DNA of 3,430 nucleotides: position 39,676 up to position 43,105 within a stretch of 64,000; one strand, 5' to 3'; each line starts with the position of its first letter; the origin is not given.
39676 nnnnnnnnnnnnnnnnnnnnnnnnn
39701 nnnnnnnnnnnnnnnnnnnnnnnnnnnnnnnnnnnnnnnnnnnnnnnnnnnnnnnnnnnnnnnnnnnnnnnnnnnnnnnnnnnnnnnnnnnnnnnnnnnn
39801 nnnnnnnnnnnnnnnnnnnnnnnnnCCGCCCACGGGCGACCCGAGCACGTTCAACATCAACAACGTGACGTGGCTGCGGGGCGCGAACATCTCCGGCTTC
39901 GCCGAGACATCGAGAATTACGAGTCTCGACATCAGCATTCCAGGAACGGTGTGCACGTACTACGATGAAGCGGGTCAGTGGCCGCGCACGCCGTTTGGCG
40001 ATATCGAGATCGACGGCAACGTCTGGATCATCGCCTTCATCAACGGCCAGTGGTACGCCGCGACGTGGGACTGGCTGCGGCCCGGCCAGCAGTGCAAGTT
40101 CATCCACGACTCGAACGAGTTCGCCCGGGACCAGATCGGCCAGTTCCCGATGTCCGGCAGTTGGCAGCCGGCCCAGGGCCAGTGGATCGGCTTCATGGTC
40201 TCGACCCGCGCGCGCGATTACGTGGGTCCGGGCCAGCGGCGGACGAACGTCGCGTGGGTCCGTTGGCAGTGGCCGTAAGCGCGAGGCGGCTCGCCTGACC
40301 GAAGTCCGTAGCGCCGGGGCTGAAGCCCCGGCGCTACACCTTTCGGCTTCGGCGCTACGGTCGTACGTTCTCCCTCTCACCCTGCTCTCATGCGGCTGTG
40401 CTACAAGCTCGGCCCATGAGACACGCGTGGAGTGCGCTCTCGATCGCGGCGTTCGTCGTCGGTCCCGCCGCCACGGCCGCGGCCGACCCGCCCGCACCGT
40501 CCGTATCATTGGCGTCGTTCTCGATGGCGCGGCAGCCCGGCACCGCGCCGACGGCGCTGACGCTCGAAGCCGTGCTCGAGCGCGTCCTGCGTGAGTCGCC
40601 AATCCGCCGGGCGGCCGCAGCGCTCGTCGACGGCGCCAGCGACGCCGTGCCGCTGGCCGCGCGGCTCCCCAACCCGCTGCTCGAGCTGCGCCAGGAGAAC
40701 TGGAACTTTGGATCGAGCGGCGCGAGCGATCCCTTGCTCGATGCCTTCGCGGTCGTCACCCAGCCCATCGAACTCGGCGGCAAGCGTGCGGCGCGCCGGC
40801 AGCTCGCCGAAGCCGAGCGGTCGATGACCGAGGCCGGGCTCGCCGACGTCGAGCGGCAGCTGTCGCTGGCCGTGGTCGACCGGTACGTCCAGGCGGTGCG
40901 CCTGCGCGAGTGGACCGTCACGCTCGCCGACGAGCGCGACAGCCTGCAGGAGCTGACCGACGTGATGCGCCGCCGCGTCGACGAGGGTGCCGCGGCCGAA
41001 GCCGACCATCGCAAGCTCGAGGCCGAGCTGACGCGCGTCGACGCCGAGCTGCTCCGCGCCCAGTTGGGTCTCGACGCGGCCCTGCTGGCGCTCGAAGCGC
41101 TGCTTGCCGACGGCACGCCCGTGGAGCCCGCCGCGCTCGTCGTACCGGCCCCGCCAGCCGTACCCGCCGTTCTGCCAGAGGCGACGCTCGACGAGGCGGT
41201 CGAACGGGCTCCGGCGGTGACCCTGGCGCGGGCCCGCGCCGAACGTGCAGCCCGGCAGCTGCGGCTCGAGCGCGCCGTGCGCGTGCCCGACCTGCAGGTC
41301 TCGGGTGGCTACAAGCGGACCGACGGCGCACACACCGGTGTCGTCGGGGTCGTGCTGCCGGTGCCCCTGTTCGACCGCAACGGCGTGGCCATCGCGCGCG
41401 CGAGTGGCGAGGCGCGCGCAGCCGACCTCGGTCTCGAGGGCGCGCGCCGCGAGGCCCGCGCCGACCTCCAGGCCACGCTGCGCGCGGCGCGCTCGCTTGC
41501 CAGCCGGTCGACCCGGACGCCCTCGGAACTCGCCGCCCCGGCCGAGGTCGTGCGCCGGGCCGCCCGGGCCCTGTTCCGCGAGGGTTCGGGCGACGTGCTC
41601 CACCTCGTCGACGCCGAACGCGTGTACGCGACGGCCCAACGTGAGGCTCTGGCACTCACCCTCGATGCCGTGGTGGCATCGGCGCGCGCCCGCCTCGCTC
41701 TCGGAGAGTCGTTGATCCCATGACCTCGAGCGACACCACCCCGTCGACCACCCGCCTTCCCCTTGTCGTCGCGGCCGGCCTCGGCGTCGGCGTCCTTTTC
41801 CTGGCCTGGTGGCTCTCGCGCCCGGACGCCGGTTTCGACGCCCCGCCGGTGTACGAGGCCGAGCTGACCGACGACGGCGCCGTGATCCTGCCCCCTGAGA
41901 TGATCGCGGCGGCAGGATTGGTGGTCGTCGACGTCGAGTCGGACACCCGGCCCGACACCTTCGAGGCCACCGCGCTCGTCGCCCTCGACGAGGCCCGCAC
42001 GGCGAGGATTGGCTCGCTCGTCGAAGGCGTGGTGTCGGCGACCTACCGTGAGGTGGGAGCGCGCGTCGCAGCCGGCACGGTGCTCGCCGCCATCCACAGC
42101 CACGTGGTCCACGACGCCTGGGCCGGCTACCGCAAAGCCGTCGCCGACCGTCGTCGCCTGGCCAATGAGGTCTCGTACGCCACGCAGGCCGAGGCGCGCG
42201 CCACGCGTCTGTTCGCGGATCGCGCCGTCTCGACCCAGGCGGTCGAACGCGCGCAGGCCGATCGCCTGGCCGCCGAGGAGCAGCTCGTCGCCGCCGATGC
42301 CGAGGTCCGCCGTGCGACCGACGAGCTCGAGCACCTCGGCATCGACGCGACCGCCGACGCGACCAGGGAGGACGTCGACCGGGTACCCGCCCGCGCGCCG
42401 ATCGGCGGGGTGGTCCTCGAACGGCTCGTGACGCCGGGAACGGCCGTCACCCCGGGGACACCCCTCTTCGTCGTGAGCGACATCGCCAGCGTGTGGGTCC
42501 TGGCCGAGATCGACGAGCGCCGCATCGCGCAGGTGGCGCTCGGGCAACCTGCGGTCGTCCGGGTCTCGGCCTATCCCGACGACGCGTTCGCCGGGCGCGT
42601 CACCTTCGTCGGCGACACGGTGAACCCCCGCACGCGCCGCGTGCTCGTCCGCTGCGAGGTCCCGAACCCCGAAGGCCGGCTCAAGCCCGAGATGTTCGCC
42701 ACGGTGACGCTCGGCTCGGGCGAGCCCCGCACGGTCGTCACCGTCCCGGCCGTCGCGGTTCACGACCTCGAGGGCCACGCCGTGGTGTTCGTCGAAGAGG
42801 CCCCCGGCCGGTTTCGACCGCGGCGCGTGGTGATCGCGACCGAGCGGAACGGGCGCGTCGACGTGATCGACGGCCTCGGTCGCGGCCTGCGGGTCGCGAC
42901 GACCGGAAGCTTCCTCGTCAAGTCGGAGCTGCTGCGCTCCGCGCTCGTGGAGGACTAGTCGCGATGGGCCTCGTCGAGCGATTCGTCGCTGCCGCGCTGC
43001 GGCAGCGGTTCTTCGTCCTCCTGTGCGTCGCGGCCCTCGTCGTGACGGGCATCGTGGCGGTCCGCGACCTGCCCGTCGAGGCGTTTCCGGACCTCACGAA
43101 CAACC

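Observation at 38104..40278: Secreted 724-aa mosaic protein built from four unassigned tandem modules, an IPT/TIG domain, a Pro13 spacer and a Trp-rich terminal domain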

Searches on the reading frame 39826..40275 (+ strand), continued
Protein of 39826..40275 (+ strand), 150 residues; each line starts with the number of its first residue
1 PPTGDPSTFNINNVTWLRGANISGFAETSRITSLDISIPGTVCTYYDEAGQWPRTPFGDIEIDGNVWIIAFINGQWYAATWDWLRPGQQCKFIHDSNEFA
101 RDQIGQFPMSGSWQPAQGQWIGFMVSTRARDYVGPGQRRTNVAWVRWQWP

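Call 68: search_solved_structures(query=A5, max_evalue=10, show_alignments=2)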
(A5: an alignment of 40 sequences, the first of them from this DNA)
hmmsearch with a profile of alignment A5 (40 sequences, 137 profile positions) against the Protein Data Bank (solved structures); distinct sequences matched with E-value up to 10: 2.
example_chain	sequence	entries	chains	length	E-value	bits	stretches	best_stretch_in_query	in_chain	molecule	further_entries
7txj_A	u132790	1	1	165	0.0014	21.9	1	47-89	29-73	MCP1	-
6jli_A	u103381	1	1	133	1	12.6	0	59-87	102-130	Secretory phospholipase A2 receptor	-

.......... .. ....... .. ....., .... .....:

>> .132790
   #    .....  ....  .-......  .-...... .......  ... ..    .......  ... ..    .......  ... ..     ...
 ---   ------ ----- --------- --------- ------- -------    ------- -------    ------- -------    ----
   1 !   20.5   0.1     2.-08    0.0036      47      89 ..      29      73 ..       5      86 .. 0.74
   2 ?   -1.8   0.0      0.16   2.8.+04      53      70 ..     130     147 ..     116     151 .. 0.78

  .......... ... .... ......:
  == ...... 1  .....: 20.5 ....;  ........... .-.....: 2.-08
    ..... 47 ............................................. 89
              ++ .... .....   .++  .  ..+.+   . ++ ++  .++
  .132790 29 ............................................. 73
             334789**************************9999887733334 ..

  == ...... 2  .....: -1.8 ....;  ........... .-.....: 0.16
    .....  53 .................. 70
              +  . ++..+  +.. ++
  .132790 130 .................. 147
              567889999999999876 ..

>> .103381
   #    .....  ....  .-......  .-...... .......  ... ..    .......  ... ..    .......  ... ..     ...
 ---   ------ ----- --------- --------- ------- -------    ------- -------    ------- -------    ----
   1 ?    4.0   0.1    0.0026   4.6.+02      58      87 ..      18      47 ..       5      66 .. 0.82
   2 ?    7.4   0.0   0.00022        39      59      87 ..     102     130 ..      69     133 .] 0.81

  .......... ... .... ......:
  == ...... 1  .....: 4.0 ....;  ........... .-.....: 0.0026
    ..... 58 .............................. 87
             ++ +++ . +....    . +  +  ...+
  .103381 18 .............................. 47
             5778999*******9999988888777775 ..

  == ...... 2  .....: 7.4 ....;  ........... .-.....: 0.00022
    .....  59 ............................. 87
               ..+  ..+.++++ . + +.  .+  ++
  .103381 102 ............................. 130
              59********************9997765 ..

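Call 69: find_homologous_proteins(query=A5, max_evalue=0.00001)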
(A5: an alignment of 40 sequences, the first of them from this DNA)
Query A5 (40 sequences) (144 aa, profile of the alignment): 142 proteins with E <= 0.00001 among 558 candidates; the best 120 are listed.
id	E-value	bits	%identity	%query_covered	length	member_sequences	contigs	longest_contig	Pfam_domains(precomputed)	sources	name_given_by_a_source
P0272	1.7e-49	185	39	98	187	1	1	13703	-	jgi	jgi:hypothetical protein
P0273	1.8e-49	185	39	98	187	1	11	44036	-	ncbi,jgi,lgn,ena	-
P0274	1.5e-48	182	36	98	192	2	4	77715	-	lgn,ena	-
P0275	1.1e-47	179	39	96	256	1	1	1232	PF16158.12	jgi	jgi:hypothetical protein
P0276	1.7e-47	179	39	93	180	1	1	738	-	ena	-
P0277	2.2e-47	178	38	96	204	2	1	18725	-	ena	-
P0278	2.2e-47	178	37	98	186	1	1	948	-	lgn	-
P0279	2.4e-47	178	31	97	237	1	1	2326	-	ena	-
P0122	3.7e-47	178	49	90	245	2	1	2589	-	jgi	jgi:hypothetical protein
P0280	5.2e-47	177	35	99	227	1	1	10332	-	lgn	-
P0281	5.4e-47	177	31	95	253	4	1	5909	-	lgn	-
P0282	7.2e-47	177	36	94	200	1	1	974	-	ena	-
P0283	8.8e-47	176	38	95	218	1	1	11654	-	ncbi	-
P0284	2.4e-46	175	38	99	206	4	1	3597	-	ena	-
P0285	2.8e-46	175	30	97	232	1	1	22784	-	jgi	jgi:hypothetical protein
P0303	6.4e-42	161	36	93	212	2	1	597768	-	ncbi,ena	-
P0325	6.2e-40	154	38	93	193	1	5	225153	-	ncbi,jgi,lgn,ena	jgi:hypothetical protein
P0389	7.8e-36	141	37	93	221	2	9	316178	-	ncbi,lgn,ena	-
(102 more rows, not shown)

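Call 71: search_solved_structures(query=A5, max_evalue=0.01, show_alignments=1)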
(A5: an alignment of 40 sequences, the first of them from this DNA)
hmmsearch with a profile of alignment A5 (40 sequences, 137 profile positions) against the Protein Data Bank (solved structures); distinct sequences matched with E-value up to 0.01: 1.
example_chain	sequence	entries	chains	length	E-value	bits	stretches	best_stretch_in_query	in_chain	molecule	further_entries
7txj_A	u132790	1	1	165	0.0014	21.9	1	47-89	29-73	MCP1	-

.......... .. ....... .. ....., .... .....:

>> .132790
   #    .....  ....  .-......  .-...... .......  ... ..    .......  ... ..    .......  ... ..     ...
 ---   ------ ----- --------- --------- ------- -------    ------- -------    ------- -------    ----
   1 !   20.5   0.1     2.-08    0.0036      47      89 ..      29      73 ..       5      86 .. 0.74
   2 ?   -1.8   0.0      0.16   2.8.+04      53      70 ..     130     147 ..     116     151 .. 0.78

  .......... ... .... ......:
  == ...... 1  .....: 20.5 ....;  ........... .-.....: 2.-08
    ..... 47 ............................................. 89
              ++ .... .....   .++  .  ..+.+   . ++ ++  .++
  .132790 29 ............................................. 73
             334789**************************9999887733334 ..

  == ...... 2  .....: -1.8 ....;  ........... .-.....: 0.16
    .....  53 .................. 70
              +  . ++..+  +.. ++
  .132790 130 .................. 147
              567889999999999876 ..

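Call 73: find_encoding_contigs(protein=P0303, flank=7000, max_places=1)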
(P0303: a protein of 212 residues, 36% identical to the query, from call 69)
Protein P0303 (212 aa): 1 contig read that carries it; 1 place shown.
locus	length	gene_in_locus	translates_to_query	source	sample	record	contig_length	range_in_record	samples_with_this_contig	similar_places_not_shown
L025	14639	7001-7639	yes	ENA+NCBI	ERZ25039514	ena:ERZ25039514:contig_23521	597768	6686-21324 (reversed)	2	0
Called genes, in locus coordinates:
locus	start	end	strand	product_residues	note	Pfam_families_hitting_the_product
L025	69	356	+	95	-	PF03144:GTP_EFTU_D2 (weak)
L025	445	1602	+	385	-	PF02033:RBFA, PF01509:TruB_N, PF16198:TruB_C_2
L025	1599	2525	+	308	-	PF06574:FAD_syn, PF01687:Flavokinase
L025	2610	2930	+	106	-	PF00829:Ribosomal_L21p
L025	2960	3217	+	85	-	PF01016:Ribosomal_L27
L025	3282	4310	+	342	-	PF01018:GTP1_OBG, PF01926:MMR_HSR1, PF02421:FeoB_N (weak)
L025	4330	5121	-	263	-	PF01503:PRA-PH (faint), PF03819:MazG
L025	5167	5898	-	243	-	-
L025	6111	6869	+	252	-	PF01261:AP_endonuc_2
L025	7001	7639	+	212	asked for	-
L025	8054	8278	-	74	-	-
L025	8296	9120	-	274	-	-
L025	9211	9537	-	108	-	-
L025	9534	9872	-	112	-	-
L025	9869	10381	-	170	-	-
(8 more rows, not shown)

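Call 74: find_encoding_contigs(protein=P0325, flank=7000, max_places=1)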
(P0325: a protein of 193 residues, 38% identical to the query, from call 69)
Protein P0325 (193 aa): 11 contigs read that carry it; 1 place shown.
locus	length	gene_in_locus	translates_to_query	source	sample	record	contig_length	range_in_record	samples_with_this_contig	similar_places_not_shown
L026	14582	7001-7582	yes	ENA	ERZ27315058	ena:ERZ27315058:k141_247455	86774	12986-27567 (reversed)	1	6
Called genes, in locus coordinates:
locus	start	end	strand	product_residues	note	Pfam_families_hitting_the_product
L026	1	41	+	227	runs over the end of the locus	-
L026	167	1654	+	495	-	PF02321:OEP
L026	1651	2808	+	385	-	PF25917:BSH_RND, PF25919:BSH_CusB (faint), PF25973:BSH_CzcB (weak), PF25954:Beta-barrel_RND_2, PF25975:CzcB_C, PF25989:YknX_C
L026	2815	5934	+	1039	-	PF00873:ACR_tran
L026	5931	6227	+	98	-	-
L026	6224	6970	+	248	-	PF08713:DNA_alkylation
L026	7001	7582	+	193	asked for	-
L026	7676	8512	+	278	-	PF02591:Zn_ribbon_9, PF00359:PTS_EIIA_2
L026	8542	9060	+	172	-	PF01202:SKI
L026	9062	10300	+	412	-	PF00528:BPD_transp_1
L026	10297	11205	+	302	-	PF00528:BPD_transp_1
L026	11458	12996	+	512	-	PF00682:HMGL-like, PF22617:HCS_D2, PF08502:LeuA_dimer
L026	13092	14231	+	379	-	PF00144:Beta-lactamase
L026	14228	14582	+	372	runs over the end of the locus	PF00144:Beta-lactamase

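Call 75: find_encoding_contigs(protein=P0389, flank=7000, max_places=1)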
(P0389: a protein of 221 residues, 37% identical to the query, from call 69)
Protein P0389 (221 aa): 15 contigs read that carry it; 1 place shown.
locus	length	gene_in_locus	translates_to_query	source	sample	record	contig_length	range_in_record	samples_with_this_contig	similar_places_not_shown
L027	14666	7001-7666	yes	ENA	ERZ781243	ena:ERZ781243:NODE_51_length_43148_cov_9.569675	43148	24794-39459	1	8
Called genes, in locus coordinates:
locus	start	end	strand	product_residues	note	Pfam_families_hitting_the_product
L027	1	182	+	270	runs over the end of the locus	PF00535:Glycos_transf_2, PF10111:Glyco_tranf_2_2 (faint), PF02709:Glyco_transf_7C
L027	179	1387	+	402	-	PF22020:RlmL_1st, PF02926:THUMP, PF01170:UPF0020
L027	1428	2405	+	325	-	PF01522:Polysacc_deac_1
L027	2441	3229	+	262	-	PF14451:Ub-Mut7C, PF01927:Mut7-C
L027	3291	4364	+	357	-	PF01207:Dus, PF00977:His_biosynth (weak)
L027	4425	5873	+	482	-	PF00309:Sigma54_AID, PF04963:Sigma54_CBD, PF04552:Sigma54_DBD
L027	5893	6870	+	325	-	PF01063:Aminotran_4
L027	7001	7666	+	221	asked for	-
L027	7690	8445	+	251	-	PF08713:DNA_alkylation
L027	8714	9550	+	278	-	PF02591:Zn_ribbon_9, PF00359:PTS_EIIA_2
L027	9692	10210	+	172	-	PF13238:AAA_18 (faint), PF01202:SKI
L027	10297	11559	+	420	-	PF00528:BPD_transp_1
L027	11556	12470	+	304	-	PF00528:BPD_transp_1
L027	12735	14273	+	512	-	PF00682:HMGL-like, PF22617:HCS_D2, PF08502:LeuA_dimer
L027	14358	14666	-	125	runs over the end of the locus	-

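Call 76: find_encoding_contigs(protein=P0273, flank=7000, max_places=1)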
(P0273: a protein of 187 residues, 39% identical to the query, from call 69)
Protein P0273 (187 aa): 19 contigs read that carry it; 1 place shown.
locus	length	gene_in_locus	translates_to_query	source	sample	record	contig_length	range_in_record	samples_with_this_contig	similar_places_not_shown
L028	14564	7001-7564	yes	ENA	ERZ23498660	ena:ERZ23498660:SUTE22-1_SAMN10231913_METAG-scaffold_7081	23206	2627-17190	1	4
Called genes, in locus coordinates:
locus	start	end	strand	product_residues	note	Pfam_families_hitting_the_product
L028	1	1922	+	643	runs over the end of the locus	PF13522:GATase_6, PF13537:GATase_7, PF00733:Asn_synthase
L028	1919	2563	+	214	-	PF05685:Uma2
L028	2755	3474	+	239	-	PF25084:LbH_EIF2B (faint), PF25087:GMPPB_C (faint), PF00132:Hexapep, PF14602:Hexapep_2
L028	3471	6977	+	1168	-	PF03706:LPG_synthase_TM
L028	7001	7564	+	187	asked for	-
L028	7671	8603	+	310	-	PF01040:UbiA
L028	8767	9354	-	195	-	PF03803:Scramblase, PF04525:LOR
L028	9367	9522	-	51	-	-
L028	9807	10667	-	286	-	-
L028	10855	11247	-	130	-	-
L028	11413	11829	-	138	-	PF05168:HEPN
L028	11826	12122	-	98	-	PF01909:NTP_transf_2, PF18765:Polbeta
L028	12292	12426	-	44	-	-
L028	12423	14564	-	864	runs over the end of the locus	PF19773:DUF6259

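Call 80: search_dna_similar(query=window:39826-40275:+, collection=plasmids, mode=protein, max_evalue=0.001, max_rows=15)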
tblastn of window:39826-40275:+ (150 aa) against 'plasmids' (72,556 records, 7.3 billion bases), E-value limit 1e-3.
No match.

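Call 81: find_related_loci(query=A5, collection=viral_contigs, flank=5000)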
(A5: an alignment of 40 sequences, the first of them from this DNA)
Query A5 (144 aa) in viral_contigs; peptide patterns used: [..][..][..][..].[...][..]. (x = any residue, [..] = any of these).
22 stretches matched a pattern; 19 encode a relative of the query (tblastn E <= 1e-3); 19 distinct loci.
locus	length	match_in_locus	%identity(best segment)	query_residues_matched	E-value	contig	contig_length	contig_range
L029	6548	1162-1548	38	10-143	1e-19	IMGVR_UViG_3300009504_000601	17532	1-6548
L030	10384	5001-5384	36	5-141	5e-18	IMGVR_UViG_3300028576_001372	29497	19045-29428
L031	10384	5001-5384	36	5-141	5e-18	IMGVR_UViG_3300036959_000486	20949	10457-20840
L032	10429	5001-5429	32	2-143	5e-18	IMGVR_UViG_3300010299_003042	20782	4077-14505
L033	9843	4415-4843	32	2-143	7e-18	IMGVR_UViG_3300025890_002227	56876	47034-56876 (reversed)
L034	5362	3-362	34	16-144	8e-17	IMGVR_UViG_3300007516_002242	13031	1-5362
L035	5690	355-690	39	28-141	1e-16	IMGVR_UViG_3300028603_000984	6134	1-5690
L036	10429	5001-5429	31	2-143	1e-16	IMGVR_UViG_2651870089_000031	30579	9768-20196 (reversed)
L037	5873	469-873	33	5-143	1e-16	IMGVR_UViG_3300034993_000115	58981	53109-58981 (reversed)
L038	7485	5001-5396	33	6-143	2e-15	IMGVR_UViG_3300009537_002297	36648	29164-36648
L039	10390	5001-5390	30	2-143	9e-15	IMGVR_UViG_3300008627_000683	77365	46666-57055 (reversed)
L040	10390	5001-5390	30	2-143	9e-15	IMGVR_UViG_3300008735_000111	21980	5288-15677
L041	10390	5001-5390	30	2-143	9e-15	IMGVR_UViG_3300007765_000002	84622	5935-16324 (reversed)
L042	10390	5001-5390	30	2-143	9e-15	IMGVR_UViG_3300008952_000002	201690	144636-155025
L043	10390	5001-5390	30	2-143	9e-15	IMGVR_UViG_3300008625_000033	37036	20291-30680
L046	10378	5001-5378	33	6-140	2e-12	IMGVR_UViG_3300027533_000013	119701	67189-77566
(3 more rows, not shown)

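Call 85: search_protein_families(library=phrogs, proteins=[L039:1537-2682:+, L039:3418-3984:+, L039:3996-5873:+, L039:5925-6608:+, L039:6529-8040:+, L039:8059-9888:+, L032:129-1412:+, L032:4286-4819:+, L032:5444-6373:+, L046:3195-5411:+], max_evalue=0.001)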
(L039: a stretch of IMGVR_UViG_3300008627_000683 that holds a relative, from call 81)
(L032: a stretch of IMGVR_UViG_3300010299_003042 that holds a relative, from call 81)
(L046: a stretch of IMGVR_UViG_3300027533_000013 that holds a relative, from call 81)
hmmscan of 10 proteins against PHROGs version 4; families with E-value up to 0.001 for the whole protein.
L039:1537-2682:+ (382 aa): 1 family
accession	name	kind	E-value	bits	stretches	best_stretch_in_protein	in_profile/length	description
phrog_14154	-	head and packaging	5.4e-11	42.6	1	222-339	9-124/771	virion structural protein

L039:3418-3984:+ (189 aa): 0 families

L039:3996-5873:+ (626 aa): 0 families

L039:5925-6608:+ (228 aa): 6 families
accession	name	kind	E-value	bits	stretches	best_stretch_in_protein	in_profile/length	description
phrog_298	-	DNA, RNA and nucleotide metabolism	7.6e-53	180.8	1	6-224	40-258/293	exonuclease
phrog_1706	-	DNA, RNA and nucleotide metabolism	1.4e-10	42.1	1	62-219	76-210/293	CRISPR/Cas system associated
phrog_69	-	DNA, RNA and nucleotide metabolism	1.2e-06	28.8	1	66-223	116-298/501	exonuclease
phrog_3953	-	DNA, RNA and nucleotide metabolism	1.8e-06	28.8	1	62-181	32-134/186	exonuclease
phrog_466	-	DNA, RNA and nucleotide metabolism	0.00058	20.3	1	55-184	196-325/446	exonuclease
phrog_434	-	DNA, RNA and nucleotide metabolism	0.00088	19.6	0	53-208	88-219/372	RecE-like recombination exonuclease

L039:6529-8040:+ (504 aa): 1 family
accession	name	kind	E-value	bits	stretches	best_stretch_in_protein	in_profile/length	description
phrog_21308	-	other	7.7e-33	114.5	1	30-217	410-597/735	radical SAM domain-containing protein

L039:8059-9888:+ (610 aa): 6 families
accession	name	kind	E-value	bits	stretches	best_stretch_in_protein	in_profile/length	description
phrog_438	-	tail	9.5e-12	45.8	1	174-262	182-265/478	baseplate wedge subunit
phrog_2885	-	tail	2.9e-10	38.1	1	177-253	1079-1156/4179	baseplate wedge subunit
phrog_4406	-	head and packaging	3.8e-09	34.7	1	178-248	606-680/3231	virion structural protein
phrog_460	-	connector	1.3e-08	35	1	162-290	202-331/385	head closure Hc2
phrog_19630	-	head and packaging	3.3e-07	29.4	1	176-255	1149-1229/1266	virion structural protein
phrog_701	-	head and packaging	1.4e-06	25.2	1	178-254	1193-1270/6136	virion structural protein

L032:129-1412:+ (428 aa): 3 families
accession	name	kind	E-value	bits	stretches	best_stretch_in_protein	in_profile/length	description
phrog_1314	-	DNA, RNA and nucleotide metabolism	1.9e-111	374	1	14-419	11-392/394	HNH endonuclease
phrog_30358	-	unknown function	5.4e-07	30.7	1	225-390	13-174/204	-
phrog_31549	-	unknown function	1.5e-05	26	1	286-384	10-105/153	-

L032:4286-4819:+ (178 aa): 2 families
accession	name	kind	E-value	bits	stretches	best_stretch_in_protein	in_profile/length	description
phrog_316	-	DNA, RNA and nucleotide metabolism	6.5e-47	160.9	1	1-172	16-178/213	dihydrofolate reductase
phrog_11777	-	DNA, RNA and nucleotide metabolism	3.4e-12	47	1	2-144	375-512/546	dihydrofolate reductase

L032:5444-6373:+ (310 aa): 4 families
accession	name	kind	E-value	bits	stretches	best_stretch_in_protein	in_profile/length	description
phrog_160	-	DNA, RNA and nucleotide metabolism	1.3e-105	354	1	31-310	33-308/335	thymidylate synthase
phrog_5682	-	DNA, RNA and nucleotide metabolism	4.1e-63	213.5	1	121-310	23-209/209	thymidylate synthase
phrog_5131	-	DNA, RNA and nucleotide metabolism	9.2e-22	78.8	1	141-285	103-249/357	thymidylate synthase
phrog_3676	-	DNA, RNA and nucleotide metabolism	8.9e-08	32.7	1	191-273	162-246/351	thymidylate synthase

L046:3195-5411:+ (739 aa): 1 family
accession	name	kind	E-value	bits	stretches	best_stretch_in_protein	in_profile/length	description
phrog_1887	-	tail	0.00019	21.5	0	49-222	324-497/670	tail protein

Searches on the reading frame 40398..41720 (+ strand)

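Call 27: search_protein_families(library=pfam, proteins=[window:40398-41720:+], max_evalue=0.001)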
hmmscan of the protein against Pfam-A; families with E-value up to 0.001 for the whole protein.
window:40398-41720:+ (441 aa): 1 family
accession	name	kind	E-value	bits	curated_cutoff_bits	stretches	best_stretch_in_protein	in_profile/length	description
PF02321.23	OEP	-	7.3e-28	98.1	22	2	261-436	2-187/187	Outer membrane efflux protein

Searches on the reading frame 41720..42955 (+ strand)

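Call 27: search_protein_families(library=pfam, proteins=[window:41720-42955:+], max_evalue=0.001)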
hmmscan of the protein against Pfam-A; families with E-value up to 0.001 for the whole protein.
window:41720-42955:+ (412 aa): 2 families
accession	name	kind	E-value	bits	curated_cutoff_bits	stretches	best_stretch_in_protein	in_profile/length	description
PF16576.10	HlyD_D23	-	1.7e-47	161.9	30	1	80-327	5-214/214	Barrel-sandwich domain of CusB or HlyD membrane-fusion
PF13437.12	HlyD_3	-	2.7e-18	67.1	22.2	1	225-323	3-105/106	HlyD family secretion protein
